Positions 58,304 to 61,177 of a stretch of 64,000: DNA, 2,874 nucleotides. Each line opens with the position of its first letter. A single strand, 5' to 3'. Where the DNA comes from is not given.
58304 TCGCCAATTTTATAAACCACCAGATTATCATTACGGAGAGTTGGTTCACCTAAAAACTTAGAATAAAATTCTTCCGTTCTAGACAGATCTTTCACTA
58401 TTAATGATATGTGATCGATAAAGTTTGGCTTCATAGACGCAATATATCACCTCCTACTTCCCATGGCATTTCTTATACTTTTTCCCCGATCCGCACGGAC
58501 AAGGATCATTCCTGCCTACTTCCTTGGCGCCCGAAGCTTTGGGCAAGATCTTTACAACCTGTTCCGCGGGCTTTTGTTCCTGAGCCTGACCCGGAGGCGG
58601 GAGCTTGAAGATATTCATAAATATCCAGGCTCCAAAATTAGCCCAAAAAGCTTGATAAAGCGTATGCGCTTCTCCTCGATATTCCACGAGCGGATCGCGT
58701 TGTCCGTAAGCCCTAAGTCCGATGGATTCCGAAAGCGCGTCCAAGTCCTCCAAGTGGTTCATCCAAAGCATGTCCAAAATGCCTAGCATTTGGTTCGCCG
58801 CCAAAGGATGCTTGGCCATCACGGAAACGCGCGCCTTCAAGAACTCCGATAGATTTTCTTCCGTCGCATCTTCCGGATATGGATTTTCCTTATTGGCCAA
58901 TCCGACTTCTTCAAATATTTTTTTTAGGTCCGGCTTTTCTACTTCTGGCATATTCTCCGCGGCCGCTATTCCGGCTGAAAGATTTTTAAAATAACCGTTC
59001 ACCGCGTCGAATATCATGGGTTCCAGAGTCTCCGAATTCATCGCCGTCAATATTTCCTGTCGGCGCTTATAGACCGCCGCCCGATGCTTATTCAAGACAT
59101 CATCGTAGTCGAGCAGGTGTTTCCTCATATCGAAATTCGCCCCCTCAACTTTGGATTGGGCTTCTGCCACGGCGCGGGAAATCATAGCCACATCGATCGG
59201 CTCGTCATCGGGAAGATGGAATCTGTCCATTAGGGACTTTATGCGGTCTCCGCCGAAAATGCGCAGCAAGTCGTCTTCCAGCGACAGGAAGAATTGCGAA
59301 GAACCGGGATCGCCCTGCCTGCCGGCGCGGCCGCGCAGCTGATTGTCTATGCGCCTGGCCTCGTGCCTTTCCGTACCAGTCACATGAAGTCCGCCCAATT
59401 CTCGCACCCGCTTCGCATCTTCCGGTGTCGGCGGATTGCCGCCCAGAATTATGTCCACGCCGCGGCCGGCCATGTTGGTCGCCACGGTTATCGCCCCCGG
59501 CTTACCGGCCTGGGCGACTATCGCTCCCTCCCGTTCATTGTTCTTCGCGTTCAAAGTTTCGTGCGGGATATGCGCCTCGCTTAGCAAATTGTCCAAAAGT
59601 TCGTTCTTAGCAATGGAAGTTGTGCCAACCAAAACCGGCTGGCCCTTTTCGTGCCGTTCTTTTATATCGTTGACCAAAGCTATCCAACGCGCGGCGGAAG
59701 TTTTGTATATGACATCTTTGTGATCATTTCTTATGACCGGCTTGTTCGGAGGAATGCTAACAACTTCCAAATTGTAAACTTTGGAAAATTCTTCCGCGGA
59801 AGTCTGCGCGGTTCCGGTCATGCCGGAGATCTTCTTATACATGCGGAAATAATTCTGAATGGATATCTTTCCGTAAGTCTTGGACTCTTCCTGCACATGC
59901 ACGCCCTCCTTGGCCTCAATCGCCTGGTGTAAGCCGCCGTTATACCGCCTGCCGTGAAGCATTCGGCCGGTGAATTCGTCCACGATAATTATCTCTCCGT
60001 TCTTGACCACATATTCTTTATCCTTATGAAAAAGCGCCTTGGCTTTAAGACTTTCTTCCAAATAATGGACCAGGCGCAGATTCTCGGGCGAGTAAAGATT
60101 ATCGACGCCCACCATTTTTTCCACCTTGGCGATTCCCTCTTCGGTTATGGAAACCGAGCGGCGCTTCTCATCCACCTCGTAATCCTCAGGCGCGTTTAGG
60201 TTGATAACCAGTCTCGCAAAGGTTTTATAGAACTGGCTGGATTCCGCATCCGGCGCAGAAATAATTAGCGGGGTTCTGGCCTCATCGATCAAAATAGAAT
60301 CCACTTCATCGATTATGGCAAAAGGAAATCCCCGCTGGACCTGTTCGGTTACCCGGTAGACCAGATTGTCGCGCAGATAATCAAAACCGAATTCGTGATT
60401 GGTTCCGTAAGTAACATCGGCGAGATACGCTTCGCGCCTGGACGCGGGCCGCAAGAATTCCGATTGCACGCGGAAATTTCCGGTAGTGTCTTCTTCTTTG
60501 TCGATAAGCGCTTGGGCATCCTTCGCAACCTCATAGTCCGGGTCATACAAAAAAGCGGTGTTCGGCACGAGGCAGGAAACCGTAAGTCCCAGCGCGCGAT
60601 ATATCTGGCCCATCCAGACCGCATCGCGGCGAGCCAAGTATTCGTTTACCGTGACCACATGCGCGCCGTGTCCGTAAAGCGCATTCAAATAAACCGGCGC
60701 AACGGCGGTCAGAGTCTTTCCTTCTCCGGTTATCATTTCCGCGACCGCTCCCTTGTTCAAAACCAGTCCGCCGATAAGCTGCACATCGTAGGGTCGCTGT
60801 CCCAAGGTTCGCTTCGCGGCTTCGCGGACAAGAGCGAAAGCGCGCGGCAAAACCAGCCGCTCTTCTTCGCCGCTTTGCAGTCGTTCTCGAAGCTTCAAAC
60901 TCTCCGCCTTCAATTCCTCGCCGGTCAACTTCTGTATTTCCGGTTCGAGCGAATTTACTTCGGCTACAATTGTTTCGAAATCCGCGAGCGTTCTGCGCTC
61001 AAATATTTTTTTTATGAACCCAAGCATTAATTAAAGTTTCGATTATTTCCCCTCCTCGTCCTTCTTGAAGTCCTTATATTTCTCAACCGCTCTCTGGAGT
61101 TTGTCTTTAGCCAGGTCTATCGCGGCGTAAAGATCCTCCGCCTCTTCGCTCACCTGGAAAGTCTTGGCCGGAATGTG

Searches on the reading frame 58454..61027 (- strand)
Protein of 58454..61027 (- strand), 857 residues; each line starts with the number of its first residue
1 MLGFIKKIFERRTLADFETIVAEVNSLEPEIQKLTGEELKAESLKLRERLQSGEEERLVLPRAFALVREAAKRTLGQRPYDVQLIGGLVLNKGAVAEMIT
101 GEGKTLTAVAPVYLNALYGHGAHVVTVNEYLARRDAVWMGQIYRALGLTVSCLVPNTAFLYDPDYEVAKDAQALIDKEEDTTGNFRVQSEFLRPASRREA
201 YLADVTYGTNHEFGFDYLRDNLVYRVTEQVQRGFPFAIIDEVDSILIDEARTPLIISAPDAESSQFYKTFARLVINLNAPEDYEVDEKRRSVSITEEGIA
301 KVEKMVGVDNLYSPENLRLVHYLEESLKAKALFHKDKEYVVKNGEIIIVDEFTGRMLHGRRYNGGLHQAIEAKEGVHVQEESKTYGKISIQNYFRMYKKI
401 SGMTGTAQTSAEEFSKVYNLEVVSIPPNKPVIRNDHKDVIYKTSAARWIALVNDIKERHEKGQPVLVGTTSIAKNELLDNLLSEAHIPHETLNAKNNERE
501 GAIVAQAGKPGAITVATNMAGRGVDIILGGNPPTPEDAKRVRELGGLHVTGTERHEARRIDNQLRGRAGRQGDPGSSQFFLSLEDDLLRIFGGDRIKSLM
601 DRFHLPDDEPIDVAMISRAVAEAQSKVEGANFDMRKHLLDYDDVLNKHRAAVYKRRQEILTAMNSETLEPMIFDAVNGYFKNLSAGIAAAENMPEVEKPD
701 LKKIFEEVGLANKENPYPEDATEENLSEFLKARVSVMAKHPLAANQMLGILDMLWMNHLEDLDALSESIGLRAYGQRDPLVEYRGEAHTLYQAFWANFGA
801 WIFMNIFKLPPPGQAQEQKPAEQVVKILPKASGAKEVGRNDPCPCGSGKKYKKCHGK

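Call 21: search_protein_families(library=pfam, proteins=[window:58454-61027:-], max_evalue=0.0001)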
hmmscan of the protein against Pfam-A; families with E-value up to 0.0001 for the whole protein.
window:58454-61027:- (857 aa): 5 families
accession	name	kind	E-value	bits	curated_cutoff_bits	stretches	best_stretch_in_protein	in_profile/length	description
PF07517.20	SecA_DEAD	-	5.7e-115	384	24.6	1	9-415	5-290/290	SecA DEAD-like domain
PF21090.3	P-loop_SecA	-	3.6e-77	259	27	2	430-533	1-104/205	SecA P-loop domain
PF07516.18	SecA_SW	-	7.9e-43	147.3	26.7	1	610-808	1-198/200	SecA Wing and Scaffold domain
PF01043.26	SecA_PP_bind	-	2.5e-42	144.4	23.5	1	263-371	2-110/110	SecA preprotein cross-linking domain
PF02810.21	SEC-C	-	2.9e-10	40.2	20.4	1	839-857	1-19/19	SEC-C motif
